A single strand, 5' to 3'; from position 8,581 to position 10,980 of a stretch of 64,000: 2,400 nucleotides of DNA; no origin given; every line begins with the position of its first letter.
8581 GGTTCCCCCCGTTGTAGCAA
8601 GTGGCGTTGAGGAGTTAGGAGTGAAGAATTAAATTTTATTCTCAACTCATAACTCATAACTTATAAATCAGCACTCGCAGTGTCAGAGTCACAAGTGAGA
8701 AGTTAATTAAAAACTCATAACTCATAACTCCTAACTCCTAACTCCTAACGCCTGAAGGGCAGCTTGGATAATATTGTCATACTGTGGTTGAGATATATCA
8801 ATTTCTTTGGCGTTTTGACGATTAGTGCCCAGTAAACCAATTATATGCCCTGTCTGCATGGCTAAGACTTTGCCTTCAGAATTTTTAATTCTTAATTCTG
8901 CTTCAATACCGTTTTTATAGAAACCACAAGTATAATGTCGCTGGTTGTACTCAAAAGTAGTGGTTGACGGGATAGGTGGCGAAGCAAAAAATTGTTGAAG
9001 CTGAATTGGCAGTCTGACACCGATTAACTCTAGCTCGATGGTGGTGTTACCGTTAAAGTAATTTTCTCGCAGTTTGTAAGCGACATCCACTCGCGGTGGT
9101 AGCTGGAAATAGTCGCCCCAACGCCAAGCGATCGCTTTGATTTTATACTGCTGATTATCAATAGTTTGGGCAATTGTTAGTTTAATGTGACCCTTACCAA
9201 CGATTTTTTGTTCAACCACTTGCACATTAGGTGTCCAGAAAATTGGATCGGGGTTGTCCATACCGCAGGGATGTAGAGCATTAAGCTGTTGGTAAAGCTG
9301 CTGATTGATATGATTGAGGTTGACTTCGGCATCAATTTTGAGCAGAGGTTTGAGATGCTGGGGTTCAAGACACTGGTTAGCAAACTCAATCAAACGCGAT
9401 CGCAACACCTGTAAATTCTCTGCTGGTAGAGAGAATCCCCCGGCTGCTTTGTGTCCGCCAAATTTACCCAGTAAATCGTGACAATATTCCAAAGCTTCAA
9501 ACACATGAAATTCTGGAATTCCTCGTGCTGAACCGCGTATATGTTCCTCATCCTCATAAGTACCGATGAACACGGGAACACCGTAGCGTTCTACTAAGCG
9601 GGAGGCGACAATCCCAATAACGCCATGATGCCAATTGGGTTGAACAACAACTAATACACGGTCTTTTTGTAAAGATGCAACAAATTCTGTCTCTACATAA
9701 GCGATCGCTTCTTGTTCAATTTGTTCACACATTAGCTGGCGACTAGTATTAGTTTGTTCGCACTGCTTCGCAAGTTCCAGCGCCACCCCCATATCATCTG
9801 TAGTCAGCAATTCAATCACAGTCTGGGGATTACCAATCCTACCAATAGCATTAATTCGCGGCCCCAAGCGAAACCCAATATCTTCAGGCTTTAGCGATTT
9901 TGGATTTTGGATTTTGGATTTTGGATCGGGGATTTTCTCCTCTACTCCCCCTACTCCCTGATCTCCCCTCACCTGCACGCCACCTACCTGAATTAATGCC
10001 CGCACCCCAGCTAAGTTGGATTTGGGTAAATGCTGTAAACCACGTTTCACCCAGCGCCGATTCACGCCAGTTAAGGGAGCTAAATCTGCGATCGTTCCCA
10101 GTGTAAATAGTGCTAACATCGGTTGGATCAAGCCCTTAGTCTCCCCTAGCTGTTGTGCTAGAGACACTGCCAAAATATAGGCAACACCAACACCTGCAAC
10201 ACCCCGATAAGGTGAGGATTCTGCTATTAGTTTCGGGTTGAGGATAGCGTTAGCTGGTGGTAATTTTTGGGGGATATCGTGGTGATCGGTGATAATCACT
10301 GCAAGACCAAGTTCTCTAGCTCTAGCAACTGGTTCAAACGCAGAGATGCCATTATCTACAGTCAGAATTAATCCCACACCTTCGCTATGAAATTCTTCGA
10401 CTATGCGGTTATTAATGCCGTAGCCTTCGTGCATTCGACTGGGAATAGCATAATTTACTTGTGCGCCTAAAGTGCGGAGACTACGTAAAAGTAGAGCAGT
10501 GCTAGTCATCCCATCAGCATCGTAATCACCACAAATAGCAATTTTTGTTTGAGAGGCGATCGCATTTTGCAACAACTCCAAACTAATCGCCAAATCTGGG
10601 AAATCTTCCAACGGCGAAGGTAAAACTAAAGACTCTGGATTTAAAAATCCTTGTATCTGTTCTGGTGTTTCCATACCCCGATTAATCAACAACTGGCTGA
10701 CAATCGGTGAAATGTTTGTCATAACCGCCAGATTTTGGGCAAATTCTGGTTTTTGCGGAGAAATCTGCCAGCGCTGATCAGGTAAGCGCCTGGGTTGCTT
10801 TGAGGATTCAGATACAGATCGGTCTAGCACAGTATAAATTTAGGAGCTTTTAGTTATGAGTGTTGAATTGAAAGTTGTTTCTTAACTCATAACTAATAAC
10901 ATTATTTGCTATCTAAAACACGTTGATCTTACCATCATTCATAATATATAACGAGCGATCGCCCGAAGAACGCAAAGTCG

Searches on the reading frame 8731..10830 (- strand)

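Call 7: search_protein_families(library=pfam, proteins=[window:8731-10830:-], max_evalue=0.01)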
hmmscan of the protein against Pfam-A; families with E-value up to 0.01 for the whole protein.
window:8731-10830:- (699 aa): 3 families
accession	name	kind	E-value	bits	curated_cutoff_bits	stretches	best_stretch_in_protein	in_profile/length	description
PF17768.7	RecJ_OB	-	4.5e-27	94.7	27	1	499-602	1-105/107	RecJ OB domain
PF01368.27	DHH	-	4.5e-24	85.6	28.1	1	96-246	1-125/125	DHH family, N-terminal domain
PF02272.25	DHHA1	-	6.3e-16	59.1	25.9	1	391-485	3-101/102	DHHA1 domain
